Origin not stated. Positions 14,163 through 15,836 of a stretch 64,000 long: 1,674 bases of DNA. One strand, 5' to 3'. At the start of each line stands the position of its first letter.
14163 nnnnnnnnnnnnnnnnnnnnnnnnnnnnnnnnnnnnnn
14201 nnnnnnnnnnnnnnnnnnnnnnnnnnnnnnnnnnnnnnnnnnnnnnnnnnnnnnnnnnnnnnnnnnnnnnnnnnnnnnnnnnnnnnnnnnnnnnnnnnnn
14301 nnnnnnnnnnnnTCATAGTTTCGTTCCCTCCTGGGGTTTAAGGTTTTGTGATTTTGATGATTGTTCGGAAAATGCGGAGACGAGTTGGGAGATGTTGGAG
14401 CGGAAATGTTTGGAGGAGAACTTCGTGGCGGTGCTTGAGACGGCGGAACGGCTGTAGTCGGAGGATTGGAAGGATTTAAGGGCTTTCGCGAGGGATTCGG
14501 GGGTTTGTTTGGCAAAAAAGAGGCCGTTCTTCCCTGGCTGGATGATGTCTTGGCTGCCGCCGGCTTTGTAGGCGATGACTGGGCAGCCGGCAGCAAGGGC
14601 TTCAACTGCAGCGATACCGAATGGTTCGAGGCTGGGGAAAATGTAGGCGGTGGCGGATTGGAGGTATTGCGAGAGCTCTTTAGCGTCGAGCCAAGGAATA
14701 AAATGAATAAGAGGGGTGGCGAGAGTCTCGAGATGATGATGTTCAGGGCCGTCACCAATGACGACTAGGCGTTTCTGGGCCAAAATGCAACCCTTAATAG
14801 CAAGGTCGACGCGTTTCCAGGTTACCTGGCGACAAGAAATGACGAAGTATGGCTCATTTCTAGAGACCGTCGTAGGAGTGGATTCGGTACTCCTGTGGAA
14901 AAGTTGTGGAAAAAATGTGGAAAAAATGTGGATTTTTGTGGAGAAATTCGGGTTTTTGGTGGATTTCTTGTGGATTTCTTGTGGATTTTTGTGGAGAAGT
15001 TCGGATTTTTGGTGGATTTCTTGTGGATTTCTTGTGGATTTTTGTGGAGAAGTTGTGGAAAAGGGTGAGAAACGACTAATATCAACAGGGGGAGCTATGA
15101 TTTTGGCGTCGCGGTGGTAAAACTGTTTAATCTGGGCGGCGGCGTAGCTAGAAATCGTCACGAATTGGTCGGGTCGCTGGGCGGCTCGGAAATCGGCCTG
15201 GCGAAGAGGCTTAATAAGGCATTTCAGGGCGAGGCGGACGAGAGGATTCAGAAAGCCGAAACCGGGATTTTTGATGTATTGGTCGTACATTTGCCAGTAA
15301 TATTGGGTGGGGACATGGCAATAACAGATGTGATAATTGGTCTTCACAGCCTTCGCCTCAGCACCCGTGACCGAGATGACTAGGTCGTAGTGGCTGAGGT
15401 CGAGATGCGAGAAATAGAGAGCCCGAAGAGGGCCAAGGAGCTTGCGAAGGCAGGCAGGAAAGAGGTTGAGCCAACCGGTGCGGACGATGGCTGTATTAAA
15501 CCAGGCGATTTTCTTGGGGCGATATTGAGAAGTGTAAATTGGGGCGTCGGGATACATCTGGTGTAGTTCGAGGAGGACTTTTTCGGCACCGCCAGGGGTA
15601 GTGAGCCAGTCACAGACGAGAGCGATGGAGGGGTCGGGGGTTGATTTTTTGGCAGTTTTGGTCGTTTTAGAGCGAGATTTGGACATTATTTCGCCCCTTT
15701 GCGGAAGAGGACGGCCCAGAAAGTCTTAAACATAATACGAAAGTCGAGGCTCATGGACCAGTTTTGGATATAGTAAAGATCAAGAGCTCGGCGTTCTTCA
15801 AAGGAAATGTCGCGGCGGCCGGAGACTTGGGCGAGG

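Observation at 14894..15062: Helically phased array of 14 DnaA-box-like sites embedded in frame in a GT4 glycosyltransferase gene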

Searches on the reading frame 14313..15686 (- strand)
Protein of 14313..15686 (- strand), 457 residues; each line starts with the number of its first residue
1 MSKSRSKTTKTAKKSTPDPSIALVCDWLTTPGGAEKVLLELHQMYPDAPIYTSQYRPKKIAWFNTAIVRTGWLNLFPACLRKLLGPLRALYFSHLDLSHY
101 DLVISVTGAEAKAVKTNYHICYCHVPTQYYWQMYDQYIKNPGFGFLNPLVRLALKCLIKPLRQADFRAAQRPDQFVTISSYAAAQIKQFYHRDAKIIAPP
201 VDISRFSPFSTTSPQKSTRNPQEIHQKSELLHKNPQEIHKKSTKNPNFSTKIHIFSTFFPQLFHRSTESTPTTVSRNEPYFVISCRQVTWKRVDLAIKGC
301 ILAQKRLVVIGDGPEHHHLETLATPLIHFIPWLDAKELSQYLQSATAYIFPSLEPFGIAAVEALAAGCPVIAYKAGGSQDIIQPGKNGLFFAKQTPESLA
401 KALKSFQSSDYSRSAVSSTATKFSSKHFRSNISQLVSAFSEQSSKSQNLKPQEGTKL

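Call 14: search_protein_families(library=pfam, proteins=[window:14313-15686:-])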
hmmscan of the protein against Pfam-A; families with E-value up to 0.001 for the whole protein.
window:14313-15686:- (457 aa): 5 families
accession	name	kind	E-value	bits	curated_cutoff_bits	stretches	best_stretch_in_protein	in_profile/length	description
PF00534.26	Glycos_transf_1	-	1.9e-25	89.8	26.4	1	276-422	13-171/172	Glycosyl transferases group 1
PF13692.12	Glyco_trans_1_4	-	4e-22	79.5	27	1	291-404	15-137/142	Glycosyl transferases group 1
PF20706.3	GT4-conflict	-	3.5e-05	23.4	26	1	288-382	209-320/385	Family 4 Glycosyltransferase in conflict systems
PF13524.12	Glyco_trans_1_2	-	0.00011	22.6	25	1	306-425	16-130/144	Glycosyl transferase-like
PF13439.12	Glyco_transf_4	-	0.0007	20.1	28.5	0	32-205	2-170/170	Glycosyltransferase Family 4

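Call 20: find_encoding_contigs(protein=window:14313-15686:-, flank=10000, max_places=10)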
Protein window:14313-15686:- (457 aa): 2 contigs read that carry it; 1 place shown.
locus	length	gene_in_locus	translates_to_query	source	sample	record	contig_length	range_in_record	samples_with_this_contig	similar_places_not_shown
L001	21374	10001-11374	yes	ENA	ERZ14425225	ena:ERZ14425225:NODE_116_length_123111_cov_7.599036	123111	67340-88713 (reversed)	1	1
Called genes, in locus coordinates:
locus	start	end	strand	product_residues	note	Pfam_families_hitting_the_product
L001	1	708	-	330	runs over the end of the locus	PF00535:Glycos_transf_2, PF10111:Glyco_tranf_2_2 (weak), PF13641:Glyco_tranf_2_3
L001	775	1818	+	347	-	PF00535:Glycos_transf_2, PF10111:Glyco_tranf_2_2, PF13641:Glyco_tranf_2_3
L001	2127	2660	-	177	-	-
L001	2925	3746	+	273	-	PF01061:ABC2_membrane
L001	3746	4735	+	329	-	PF00005:ABC_tran, PF13304:AAA_21 (faint)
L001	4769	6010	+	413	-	PF01593:Amino_oxidase (faint), PF13450:NAD_binding_8, PF03275:GLF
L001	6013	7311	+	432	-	PF00535:Glycos_transf_2, PF10111:Glyco_tranf_2_2, PF13641:Glyco_tranf_2_3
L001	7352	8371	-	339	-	PF00106:adh_short (weak), PF01073:3Beta_HSD, PF01370:Epimerase, PF02719:Polysacc_synt_2, PF04321:RmlD_sub_bind, PF08659:KR (weak), PF13460:NAD_binding_10 (weak), PF16363:GDP_Man_Dehyd, +1 more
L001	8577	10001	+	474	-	PF13727:CoA_binding_3 (weak), PF02397:Bac_transf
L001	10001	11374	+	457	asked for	PF00534:Glycos_transf_1, PF13692:Glyco_trans_1_4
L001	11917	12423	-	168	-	-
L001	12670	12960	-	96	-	-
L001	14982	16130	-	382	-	PF08529:NusA_N, PF00575:S1, PF13184:KH_NusA_1st, PF26594:KH_NusA_2nd, PF07650:KH_2 (weak)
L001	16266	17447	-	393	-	-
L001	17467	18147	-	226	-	PF06541:ABC_trans_CmpB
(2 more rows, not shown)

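Call 21: find_homologous_proteins(query=window:14313-15686:-)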
Query window:14313-15686:- (457 aa): 5975 proteins with E <= 0.001 among 8000 candidates; the best 120 are listed.
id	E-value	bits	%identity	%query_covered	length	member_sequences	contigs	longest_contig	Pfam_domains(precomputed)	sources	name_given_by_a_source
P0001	0.0e+0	1042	100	100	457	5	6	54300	PF00534.27,PF13692.13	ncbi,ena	-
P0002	4.0e-183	627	57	94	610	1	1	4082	PF00534.27,PF13692.13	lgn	-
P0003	1.3e-169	583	60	95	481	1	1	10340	PF00534.27,PF13524.13,PF20706.4,PF13692.13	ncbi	-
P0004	8.0e-168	577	58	94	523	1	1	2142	PF00534.27,PF13524.13,PF20706.4,PF13692.13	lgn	-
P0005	9.3e-167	574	61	95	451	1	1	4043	PF00534.27,PF20706.4,PF13692.13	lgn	-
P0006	1.0e-166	573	58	96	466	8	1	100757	PF00534.27,PF20706.4,PF13692.13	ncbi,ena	-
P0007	2.1e-166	572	58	96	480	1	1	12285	PF00534.27,PF13524.13,PF13439.13,PF13692.13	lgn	-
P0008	4.1e-166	571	59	91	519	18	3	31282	PF00534.27,PF20706.4,PF13692.13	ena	-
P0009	5.9e-165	568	60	91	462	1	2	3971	PF00534.27,PF13692.13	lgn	-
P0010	1.1e-164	567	60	93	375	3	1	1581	PF00534.27,PF13524.13,PF13439.13,PF20706.4,PF13692.13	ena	-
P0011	5.2e-164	564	61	91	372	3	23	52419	PF00534.27,PF13439.13,PF20706.4,PF13692.13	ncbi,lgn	-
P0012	1.1e-163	563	61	94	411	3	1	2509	PF00534.27,PF20706.4,PF13692.13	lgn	-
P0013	2.2e-162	559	53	75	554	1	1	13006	PF00534.27,PF20706.4,PF13692.13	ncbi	-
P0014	3.3e-162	559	55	96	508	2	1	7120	PF00534.27,PF20706.4,PF13692.13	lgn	-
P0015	1.4e-161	557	59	93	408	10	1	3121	PF00534.27,PF13439.13,PF20706.4,PF13692.13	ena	-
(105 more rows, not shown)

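Call 26: find_encoding_contigs(protein=P0123, flank=3000, max_places=6)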
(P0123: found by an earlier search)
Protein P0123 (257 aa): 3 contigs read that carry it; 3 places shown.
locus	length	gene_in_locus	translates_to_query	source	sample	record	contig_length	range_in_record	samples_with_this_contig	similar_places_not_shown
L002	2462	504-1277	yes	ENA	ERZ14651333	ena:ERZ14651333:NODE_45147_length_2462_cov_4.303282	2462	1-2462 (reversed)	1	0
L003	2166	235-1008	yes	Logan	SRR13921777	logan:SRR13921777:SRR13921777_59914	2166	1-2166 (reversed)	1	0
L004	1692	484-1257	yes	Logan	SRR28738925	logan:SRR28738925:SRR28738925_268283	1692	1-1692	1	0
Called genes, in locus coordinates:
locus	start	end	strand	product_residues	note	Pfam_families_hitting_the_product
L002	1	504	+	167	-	?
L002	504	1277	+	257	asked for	-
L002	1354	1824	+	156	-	PF00534:Glycos_transf_1, PF13524:Glyco_trans_1_2 (weak), PF13692:Glyco_trans_1_4, PF20706:GT4-conflict (weak)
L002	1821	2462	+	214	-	?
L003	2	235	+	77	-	?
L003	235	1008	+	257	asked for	-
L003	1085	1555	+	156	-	PF00534:Glycos_transf_1, PF13524:Glyco_trans_1_2 (weak), PF13692:Glyco_trans_1_4, PF20706:GT4-conflict (weak)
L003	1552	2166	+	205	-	?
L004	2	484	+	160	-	?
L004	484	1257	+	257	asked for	-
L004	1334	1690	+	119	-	?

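Call 28: find_encoding_contigs(protein=P0124, flank=5000, max_places=4)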
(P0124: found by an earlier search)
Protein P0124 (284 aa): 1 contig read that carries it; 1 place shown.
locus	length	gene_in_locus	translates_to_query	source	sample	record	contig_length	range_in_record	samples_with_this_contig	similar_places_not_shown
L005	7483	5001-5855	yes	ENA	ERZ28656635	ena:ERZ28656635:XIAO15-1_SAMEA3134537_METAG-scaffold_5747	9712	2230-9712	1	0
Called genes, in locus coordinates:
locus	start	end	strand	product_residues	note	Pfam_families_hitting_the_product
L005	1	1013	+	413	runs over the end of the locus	PF01593:Amino_oxidase (faint), PF13450:NAD_binding_8, PF03275:GLF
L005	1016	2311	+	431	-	-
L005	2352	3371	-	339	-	PF00106:adh_short (weak), PF01073:3Beta_HSD, PF01370:Epimerase, PF02719:Polysacc_synt_2, PF04321:RmlD_sub_bind, PF08659:KR (weak), PF13460:NAD_binding_10 (weak), PF16363:GDP_Man_Dehyd, +1 more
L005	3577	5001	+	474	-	PF13727:CoA_binding_3 (weak), PF02397:Bac_transf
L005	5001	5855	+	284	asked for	-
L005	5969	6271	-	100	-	-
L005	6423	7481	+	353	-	?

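Call 32: find_related_loci(query=A2, collection=genome_contigs, flank=10000)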
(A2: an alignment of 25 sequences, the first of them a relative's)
Query A2 (457 aa) in genome_contigs; peptide patterns used: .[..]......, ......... (x = any residue, [..] = any of these).
331 stretches matched a pattern; 302 encode a relative of the query (tblastn E <= 1e-3); the best 80 are kept; 80 distinct loci.
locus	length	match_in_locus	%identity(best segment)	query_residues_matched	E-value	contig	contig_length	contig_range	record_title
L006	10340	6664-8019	60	21-455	9e-176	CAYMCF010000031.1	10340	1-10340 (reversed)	MAG TPA_asm: uncultured Candidatus Saccharibacteria bacterium isolate SRP287540_co1_287 genome assembly, contig: NODE_71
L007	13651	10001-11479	55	14-454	2e-172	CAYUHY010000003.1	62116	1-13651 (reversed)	MAG TPA_asm: uncultured Candidatus Saccharibacteria bacterium isolate SRP287540_co2_109 genome assembly, contig: NODE_33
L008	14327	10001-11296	58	2-437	6e-169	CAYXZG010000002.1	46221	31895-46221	MAG TPA_asm: uncultured Candidatus Saccharibacteria bacterium isolate SRP287540_co1_133 genome assembly, contig: NODE_70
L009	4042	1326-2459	59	5-443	5e-175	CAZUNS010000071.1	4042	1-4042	MAG TPA_asm: uncultured Candidatus Saccharibacteria bacterium isolate SRP199465_co2_169 genome assembly, contig: NODE_64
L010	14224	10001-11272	59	21-438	2e-168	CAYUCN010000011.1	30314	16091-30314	MAG TPA_asm: uncultured Candidatus Saccharibacteria bacterium isolate SRP287540_co1_115 genome assembly, contig: NODE_14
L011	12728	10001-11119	60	21-448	7e-168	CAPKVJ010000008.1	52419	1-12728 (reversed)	MAG TPA_asm: uncultured Candidatus Saccharibacteria bacterium isolate MGBC128931 genome assembly, contig: MGBC128931.8,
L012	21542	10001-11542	52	21-437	7e-168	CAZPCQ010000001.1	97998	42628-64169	MAG TPA_asm: uncultured Candidatus Saccharibacteria bacterium isolate SRP287540_co1_218 genome assembly, contig: NODE_13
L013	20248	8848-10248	57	7-437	1e-167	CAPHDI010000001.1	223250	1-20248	MAG TPA_asm: uncultured Candidatus Saccharibacteria bacterium isolate MGBC103309 genome assembly, contig: MGBC103309.1,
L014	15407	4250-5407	59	19-442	2e-166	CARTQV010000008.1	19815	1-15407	MAG TPA_asm: uncultured Candidatus Saccharibacteria bacterium isolate MGBC118448 genome assembly, contig: MGBC118448.8,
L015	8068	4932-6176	59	21-436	2e-166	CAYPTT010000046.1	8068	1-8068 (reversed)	MAG TPA_asm: uncultured Candidatus Saccharibacteria bacterium isolate SRP287540_co1_126 genome assembly, contig: NODE_98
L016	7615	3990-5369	58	20-437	5e-166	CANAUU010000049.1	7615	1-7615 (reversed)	MAG TPA_asm: uncultured Candidatus Saccharibacteria bacterium isolate SRR16350202_bin.8_metawrap_v1.3_MAG genome assembl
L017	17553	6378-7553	62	19-436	4e-165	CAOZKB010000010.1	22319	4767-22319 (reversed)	MAG TPA_asm: uncultured Candidatus Saccharibacteria bacterium isolate MGBC104180 genome assembly, contig: MGBC104180.10,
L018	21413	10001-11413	55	5-437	5e-165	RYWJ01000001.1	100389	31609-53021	MAG: Candidatus Saccharibacteria bacterium isolate MAG_RACS_012 NODE_14_length_100389_cov_35.380250, whole genome shotgu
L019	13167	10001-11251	57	18-437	1e-164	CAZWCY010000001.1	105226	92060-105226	MAG TPA_asm: uncultured Candidatus Saccharibacteria bacterium isolate SRP287540_co2_114 genome assembly, contig: NODE_79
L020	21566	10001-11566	52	17-452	5e-163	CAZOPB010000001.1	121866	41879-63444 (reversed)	MAG TPA_asm: uncultured Candidatus Saccharibacteria bacterium isolate SRP287540_co1_220 genome assembly, contig: NODE_68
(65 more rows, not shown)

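Call 69: predict_structure(alignment_id=A2)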
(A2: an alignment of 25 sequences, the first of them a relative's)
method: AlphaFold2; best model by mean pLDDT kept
length: 457 residues; sequences in the alignment: 25
mean_pLDDT: 80.0   pTM: 0.77
mean pLDDT of the five models: 80.0, 80.1, 78.9, 78.3, 77.8
residues with pLDDT >= 90: 219; 70-90: 131; 50-70: 31; < 50: 76
segments of 3 or more residues with pLDDT < 50: 1-4, 6-11, 212-270, 451-457
pLDDT, mean of each block of 10 residues (from residue 1): 43 69 91 88 97 89 91 84 80 93 85 92 72 80 92 88 88 93 89 94 86 43 37 35 34 32 40 73 74 91 97 84 92 92 96 82 97 91 96 97 97 96 96 95 76 45
secondary structure, 60 per line:
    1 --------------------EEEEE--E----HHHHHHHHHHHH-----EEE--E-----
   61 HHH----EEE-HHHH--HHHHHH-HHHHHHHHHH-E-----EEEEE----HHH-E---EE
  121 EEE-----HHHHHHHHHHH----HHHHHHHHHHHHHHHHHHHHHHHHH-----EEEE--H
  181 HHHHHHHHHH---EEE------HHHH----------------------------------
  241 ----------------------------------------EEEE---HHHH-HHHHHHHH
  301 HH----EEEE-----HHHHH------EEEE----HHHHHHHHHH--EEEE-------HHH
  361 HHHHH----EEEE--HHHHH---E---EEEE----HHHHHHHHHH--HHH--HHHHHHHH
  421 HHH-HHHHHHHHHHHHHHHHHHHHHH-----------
elements in order: E21-25 H33-44 E50-52 E68-70 H72-75 H78-83 H85-94 E102-106 E119-123 H129-139 H144-168 E174-177 H180-190 E194-196 H203-206 E281-284 H288-291 H293-302 E307-310 H316-320 E327-330 H335-344 E347-350 H358-365 E370-373 H376-380 E388-391 H396-405 H413-423 H425-446
